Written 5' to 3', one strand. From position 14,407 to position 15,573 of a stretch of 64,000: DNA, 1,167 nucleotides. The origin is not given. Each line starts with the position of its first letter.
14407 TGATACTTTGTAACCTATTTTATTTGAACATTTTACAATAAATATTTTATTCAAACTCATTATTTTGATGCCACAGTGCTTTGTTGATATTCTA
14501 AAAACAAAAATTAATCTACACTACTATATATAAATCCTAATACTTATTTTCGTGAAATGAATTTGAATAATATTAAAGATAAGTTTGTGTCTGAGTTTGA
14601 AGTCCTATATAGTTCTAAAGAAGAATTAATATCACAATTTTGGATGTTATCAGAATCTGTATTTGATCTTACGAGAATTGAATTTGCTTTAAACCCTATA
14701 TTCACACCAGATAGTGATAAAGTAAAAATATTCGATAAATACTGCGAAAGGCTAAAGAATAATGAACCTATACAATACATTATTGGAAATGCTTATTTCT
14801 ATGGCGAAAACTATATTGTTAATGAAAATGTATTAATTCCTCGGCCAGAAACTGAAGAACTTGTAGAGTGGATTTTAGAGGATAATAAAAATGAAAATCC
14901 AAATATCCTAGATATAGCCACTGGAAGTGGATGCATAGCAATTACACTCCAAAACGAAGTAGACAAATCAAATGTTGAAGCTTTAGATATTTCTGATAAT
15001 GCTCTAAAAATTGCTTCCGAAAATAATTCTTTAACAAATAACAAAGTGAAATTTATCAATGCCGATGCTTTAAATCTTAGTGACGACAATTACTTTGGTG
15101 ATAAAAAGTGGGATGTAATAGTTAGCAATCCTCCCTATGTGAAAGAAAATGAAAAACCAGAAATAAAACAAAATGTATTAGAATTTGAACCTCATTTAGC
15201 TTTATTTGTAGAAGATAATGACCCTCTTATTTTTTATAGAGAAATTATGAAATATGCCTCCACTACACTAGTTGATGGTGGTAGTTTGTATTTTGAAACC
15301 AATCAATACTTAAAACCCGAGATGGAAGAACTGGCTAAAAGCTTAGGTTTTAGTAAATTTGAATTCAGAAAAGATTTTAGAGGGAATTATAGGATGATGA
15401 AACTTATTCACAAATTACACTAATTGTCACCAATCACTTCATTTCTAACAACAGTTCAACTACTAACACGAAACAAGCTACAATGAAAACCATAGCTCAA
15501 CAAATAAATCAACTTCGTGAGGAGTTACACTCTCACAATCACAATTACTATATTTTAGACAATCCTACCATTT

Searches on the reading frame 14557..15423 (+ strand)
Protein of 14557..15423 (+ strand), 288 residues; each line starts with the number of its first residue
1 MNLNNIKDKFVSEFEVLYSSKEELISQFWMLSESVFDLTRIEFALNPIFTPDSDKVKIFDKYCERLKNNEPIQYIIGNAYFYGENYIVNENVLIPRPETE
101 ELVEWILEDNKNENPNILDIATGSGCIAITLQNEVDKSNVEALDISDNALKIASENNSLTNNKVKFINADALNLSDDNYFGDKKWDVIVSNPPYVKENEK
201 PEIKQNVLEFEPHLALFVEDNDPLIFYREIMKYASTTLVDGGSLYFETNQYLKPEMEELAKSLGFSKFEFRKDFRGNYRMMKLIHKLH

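Call 14: search_protein_families(library=pfam, proteins=[window:14557-15423:+], max_evalue=0.001)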
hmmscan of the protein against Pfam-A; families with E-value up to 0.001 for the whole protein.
window:14557-15423:+ (288 aa): 15 families
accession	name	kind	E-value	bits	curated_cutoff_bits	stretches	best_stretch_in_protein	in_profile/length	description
PF05175.20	MTS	-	1.5e-14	54.4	23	1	110-207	30-122/170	Methyltransferase small domain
PF13649.12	Methyltransf_25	-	1.3e-10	42.3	27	1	117-201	1-83/97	Methyltransferase domain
PF13847.12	Methyltransf_31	-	5.9e-09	36.2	27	1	112-203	2-93/145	Methyltransferase domain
PF06325.19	PrmA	-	7.3e-08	32.7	22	1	106-191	154-233/296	Ribosomal protein L11 methyltransferase (PrmA)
PF17827.6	PrmC_N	-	1.8e-07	32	23.4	1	28-77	22-71/71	PrmC N-terminal domain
PF02384.22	N6_Mtase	-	2.2e-07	30.9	20.4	1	101-234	37-173/311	N-6 DNA Methylase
PF01209.24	Ubie_methyltran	-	1.8e-06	27.9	20.1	1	110-177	44-113/233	ubiE/COQ5 methyltransferase family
PF08241.18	Methyltransf_11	-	5.3e-06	27.4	21.2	1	118-191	1-67/95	Methyltransferase domain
PF07669.17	Eco57I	-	8.8e-06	26.4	25.3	1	137-205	31-100/171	Eco57I restriction-modification methylase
PF08242.18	Methyltransf_12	-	9.8e-06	26.7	30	1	118-191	1-72/98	Methyltransferase domain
PF03602.21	Cons_hypoth95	-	2.1e-05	24.7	24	1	109-202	39-131/182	Conserved hypothetical protein 95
PF09445.16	Methyltransf_15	-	4e-05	23.7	22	1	117-194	4-81/165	RNA cap guanine-N2 methyltransferase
PF01170.24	UPF0020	-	0.00018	21.7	22.3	1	132-199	72-136/197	RMKL-like, methyltransferase domain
PF13489.12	Methyltransf_23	-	0.00024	21.3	27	0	109-191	18-88/164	Methyltransferase domain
PF00398.26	RrnaAD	-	0.00039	20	24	0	81-237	7-114/263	Ribosomal RNA adenine dimethylase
